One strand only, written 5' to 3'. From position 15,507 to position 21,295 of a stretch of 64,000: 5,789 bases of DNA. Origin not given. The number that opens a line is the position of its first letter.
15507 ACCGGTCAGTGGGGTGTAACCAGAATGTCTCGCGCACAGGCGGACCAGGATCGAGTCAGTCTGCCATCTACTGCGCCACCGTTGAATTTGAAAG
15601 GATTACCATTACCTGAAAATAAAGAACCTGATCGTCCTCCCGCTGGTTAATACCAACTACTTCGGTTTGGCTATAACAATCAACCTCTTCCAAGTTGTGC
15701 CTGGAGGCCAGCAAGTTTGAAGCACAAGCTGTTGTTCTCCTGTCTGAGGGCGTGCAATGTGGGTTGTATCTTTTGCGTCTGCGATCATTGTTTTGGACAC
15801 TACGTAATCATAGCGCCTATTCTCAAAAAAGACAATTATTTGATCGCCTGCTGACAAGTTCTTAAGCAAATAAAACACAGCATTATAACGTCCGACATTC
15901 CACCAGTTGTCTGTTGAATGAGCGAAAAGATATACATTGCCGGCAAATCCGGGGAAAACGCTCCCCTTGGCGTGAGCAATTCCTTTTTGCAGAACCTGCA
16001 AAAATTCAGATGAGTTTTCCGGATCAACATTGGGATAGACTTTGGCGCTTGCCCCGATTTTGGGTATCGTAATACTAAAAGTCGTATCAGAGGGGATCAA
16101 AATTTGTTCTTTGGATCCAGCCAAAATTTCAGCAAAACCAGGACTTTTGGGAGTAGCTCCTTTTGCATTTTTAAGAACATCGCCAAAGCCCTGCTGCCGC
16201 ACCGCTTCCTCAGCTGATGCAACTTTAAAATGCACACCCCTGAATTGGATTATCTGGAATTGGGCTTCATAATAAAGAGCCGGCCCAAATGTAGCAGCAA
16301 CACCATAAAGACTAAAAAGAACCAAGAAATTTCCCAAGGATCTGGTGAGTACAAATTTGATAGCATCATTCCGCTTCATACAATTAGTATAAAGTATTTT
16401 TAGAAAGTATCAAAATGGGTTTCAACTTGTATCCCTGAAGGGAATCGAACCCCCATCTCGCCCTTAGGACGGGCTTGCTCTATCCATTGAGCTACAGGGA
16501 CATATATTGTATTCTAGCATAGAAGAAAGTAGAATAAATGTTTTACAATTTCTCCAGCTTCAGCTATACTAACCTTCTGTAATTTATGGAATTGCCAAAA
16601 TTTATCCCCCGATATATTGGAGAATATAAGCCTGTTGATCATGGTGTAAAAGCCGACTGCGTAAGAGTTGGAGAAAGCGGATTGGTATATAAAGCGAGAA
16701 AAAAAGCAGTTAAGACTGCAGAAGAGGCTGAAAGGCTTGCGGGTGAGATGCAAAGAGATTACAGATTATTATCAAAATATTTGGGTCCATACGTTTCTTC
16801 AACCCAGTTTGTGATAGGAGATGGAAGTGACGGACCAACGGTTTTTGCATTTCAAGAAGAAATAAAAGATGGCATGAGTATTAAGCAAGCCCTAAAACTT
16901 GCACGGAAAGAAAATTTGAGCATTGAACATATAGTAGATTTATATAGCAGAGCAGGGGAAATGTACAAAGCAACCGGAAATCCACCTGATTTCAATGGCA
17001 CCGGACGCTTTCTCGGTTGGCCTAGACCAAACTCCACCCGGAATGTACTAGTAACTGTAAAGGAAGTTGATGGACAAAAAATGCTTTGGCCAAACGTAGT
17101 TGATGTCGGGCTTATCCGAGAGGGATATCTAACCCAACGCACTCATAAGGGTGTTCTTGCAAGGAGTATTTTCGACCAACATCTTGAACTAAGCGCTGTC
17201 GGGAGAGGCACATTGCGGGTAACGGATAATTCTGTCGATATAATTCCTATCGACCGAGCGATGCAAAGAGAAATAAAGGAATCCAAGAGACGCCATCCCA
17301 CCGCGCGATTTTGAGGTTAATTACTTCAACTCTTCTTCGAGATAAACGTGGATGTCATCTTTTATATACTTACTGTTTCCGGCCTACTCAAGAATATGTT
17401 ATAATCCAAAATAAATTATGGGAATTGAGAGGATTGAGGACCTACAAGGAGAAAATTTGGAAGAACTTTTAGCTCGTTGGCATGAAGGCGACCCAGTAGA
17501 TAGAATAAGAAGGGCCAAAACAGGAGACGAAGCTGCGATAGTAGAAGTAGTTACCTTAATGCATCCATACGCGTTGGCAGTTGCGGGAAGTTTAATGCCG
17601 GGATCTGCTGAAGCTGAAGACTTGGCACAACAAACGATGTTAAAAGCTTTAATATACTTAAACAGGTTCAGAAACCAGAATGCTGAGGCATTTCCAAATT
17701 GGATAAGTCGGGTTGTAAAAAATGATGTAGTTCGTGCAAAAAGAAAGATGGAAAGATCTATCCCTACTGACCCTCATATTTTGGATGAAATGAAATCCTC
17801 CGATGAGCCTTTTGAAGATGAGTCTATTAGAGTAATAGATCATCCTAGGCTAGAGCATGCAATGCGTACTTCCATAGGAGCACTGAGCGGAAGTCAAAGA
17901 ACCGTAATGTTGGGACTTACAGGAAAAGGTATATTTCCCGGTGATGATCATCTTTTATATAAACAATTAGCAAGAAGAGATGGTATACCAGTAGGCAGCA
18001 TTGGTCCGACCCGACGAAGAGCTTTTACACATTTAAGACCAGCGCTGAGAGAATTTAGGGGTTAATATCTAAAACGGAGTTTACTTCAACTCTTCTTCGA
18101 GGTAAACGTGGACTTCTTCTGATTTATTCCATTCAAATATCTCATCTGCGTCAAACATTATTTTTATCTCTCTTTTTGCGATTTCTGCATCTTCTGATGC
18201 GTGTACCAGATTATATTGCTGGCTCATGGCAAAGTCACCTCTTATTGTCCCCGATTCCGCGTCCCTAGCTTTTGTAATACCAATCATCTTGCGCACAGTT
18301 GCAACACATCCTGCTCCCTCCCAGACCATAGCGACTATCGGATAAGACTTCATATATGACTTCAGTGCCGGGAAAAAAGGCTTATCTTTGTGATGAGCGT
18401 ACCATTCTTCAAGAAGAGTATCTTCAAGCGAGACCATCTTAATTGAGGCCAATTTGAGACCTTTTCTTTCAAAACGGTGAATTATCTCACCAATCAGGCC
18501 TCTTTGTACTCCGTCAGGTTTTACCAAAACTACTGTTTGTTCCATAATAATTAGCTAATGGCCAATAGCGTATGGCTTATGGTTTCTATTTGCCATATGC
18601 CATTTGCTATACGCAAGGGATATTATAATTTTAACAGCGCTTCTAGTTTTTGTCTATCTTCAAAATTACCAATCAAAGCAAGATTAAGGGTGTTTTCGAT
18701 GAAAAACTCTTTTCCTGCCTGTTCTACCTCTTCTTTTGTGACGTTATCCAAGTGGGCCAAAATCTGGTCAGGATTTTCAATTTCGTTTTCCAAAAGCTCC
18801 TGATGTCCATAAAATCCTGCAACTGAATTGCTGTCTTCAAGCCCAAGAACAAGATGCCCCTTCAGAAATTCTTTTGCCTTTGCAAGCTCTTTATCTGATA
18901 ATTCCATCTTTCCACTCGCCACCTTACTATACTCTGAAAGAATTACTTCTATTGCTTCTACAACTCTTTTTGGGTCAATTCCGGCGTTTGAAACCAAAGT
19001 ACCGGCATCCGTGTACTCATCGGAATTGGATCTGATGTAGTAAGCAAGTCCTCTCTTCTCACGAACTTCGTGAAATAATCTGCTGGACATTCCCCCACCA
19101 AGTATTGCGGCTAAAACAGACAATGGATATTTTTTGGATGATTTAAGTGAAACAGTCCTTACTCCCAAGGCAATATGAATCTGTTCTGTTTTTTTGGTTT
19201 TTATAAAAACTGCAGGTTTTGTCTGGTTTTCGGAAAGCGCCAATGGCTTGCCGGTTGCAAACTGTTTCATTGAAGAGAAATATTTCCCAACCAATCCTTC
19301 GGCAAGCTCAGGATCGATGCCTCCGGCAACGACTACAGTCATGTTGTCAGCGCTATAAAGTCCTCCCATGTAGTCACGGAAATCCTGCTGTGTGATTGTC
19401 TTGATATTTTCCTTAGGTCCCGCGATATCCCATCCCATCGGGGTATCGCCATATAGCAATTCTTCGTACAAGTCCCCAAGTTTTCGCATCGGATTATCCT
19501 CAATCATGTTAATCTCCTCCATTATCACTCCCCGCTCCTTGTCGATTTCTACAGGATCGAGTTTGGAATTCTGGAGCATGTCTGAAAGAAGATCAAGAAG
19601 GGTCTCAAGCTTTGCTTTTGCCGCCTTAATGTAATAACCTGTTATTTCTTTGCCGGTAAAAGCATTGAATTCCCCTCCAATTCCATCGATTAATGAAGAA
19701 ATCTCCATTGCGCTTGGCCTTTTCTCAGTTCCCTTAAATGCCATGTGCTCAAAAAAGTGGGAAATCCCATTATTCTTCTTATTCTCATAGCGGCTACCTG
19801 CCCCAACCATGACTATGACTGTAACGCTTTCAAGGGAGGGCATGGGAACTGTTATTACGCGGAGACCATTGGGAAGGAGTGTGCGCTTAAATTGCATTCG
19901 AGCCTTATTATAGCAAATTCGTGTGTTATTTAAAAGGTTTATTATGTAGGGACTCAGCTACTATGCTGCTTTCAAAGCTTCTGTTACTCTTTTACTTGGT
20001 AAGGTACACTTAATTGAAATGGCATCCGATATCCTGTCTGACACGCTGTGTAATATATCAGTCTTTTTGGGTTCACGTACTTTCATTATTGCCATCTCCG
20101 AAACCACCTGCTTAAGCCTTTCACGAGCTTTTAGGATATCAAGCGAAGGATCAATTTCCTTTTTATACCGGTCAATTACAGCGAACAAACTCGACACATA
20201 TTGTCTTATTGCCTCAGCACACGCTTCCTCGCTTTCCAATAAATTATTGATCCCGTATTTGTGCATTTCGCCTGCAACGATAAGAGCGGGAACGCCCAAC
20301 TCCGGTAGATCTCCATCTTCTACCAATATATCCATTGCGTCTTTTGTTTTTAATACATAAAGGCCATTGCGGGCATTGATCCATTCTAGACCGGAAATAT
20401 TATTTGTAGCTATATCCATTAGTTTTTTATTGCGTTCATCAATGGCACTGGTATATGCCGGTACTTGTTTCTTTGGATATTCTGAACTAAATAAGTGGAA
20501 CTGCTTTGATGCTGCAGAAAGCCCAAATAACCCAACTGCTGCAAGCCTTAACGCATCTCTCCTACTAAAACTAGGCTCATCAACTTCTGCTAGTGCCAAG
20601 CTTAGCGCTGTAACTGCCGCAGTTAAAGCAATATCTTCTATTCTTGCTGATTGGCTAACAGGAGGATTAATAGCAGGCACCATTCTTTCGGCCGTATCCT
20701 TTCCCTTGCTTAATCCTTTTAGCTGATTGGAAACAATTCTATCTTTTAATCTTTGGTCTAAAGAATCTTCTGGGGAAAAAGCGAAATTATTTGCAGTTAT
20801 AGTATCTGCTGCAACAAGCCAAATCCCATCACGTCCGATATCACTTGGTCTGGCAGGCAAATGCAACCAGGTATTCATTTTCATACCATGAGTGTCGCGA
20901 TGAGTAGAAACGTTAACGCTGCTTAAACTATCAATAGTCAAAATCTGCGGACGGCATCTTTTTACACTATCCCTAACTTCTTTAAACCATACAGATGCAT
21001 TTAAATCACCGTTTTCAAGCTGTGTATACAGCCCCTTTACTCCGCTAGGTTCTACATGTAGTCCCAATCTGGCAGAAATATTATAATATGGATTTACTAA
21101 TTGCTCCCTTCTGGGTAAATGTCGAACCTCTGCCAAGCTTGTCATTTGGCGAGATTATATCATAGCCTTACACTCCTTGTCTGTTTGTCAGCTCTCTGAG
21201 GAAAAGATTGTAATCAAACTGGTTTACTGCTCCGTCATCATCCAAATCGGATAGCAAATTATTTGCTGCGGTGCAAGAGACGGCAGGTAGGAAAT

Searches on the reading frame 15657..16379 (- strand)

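Call 42: search_protein_families(library=pfam, proteins=[window:15657-16379:-], max_evalue=0.001)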
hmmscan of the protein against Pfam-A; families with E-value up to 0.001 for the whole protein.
window:15657-16379:- (240 aa): 1 family
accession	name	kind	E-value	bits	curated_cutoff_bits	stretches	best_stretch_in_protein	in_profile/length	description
PF04203.18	Sortase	-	9.9e-22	77.4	26.6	1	103-239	1-124/125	Sortase domain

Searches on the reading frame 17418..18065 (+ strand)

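Call 42: search_protein_families(library=pfam, proteins=[window:17418-18065:+], max_evalue=0.001)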
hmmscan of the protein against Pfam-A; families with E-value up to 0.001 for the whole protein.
window:17418-18065:+ (215 aa): 1 family
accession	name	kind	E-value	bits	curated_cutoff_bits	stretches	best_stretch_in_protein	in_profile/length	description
PF04542.20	Sigma70_r2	-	3.6e-10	39.9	24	1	48-111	5-68/71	Sigma-70 region 2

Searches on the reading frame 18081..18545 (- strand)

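Call 42: search_protein_families(library=pfam, proteins=[window:18081-18545:-], max_evalue=0.001)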
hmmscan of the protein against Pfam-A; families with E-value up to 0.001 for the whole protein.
window:18081-18545:- (154 aa): 1 family
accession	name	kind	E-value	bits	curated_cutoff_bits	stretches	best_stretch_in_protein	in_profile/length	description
PF00334.24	NDK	-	2.2e-51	173.7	27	1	2-136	1-135/135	Nucleoside diphosphate kinase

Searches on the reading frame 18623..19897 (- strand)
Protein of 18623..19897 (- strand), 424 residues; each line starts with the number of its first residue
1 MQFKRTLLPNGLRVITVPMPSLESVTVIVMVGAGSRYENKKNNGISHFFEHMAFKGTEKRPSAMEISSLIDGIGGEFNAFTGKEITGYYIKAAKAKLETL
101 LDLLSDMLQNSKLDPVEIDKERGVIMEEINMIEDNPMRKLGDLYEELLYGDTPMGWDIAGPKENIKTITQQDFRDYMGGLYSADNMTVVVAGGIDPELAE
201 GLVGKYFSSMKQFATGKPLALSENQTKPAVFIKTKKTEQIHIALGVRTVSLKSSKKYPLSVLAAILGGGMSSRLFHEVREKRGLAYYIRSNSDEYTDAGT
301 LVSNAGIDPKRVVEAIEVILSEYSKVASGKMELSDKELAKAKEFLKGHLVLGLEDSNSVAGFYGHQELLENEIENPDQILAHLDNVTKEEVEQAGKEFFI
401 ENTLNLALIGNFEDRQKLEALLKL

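Call 41: search_protein_families(library=pfam, proteins=[window:18623-19897:-], max_evalue=0.001)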
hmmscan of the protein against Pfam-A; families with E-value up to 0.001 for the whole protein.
window:18623-19897:- (424 aa): 2 families
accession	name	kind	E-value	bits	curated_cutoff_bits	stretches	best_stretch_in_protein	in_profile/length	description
PF05193.26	Peptidase_M16_C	-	6.2e-40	137.4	23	1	167-343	1-179/181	Peptidase M16 inactive domain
PF00675.25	Peptidase_M16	-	1.9e-39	135.4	22.3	1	13-161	1-148/149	Insulinase (Peptidase family M16)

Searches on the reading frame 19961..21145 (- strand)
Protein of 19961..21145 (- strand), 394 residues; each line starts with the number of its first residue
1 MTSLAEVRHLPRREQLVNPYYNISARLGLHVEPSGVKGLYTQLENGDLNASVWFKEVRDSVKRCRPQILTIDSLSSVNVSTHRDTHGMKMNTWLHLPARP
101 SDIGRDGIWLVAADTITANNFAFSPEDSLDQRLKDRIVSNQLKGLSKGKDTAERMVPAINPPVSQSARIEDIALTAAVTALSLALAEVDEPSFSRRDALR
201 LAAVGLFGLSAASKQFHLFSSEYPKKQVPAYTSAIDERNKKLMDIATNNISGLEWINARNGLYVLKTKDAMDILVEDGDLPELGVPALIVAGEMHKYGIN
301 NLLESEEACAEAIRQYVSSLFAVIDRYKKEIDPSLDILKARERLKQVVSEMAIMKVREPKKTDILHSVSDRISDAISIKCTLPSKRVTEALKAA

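Call 41: search_protein_families(library=pfam, proteins=[window:19961-21145:-], max_evalue=0.001)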
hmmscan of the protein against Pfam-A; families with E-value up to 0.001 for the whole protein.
window:19961-21145:- (394 aa): 0 families

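Call 60: search_protein_families(library=pfam, proteins=[window:19961-21145:-], max_evalue=10)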
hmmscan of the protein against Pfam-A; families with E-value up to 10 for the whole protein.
window:19961-21145:- (394 aa): 2 families
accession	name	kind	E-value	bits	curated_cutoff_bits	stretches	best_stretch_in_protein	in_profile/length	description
PF25617.1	PhiKZ_gp86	-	0.049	13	26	1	235-354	153-272/408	Bacteriophage PhiKZ vertex-binding protein gp86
PF12097.14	DUF3573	-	0.26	10.5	26.6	1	210-295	68-152/383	Protein of unknown function (DUF3573)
